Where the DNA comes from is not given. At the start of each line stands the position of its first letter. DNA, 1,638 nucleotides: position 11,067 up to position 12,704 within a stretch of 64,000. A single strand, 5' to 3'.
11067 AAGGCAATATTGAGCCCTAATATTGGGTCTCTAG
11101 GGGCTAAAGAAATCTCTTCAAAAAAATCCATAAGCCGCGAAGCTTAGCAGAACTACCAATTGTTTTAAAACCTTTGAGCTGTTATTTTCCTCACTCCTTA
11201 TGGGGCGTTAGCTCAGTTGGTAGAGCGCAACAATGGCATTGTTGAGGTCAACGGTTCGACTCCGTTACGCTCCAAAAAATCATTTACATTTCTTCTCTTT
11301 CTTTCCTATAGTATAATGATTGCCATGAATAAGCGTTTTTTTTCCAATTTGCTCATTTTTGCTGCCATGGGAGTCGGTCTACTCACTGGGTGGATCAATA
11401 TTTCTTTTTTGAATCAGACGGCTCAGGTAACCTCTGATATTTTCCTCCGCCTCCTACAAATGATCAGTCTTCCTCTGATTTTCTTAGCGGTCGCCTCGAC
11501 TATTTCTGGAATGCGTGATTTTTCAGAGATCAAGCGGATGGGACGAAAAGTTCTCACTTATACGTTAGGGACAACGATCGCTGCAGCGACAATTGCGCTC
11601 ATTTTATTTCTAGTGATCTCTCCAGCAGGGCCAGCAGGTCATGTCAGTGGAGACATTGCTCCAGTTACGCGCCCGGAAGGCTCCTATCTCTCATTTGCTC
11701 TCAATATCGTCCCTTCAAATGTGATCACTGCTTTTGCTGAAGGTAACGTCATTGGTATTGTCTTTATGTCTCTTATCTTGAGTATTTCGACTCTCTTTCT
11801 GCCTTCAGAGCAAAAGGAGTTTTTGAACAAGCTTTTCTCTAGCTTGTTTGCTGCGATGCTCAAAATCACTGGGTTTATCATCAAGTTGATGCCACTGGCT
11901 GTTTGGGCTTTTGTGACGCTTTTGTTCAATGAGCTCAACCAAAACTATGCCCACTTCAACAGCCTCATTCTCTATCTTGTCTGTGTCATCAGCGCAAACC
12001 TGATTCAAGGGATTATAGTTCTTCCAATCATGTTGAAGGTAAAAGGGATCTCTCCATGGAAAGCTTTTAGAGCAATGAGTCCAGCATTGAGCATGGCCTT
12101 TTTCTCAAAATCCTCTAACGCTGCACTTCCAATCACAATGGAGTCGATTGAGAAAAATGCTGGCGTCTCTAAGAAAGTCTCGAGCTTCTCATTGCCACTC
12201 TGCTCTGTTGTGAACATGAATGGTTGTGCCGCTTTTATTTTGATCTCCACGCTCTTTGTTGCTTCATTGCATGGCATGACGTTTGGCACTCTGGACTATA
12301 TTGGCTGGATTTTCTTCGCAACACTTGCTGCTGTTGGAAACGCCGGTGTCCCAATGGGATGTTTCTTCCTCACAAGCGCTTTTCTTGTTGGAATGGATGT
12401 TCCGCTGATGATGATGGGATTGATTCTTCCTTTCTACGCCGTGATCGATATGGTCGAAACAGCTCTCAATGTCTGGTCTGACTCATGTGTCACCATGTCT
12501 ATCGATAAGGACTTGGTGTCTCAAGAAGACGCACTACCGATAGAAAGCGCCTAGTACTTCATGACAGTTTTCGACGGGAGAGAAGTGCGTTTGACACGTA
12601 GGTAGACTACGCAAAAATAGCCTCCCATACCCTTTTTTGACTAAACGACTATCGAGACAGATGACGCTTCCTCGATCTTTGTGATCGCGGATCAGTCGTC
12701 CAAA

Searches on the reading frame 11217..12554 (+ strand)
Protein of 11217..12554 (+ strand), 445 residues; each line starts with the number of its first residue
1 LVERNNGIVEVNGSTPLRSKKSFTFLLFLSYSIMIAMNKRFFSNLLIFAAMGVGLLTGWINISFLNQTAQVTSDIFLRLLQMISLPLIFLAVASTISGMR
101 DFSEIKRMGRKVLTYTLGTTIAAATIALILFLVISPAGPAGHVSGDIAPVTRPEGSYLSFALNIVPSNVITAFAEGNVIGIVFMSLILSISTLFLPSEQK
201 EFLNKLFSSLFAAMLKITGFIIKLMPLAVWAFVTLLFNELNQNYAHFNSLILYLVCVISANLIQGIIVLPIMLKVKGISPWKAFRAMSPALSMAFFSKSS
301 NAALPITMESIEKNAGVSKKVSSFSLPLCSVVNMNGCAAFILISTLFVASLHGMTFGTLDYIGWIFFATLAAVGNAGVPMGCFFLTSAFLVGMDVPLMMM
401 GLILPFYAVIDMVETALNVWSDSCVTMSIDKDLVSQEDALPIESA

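Call 8: search_protein_families(library=pfam, proteins=[window:11217-12554:+])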
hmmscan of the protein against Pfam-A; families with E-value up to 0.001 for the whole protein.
window:11217-12554:+ (445 aa): 1 family
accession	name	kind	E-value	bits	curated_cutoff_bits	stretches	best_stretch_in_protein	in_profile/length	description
PF00375.23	SDF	-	1.7e-90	304.3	27.9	1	46-431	4-386/387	Sodium:dicarboxylate symporter family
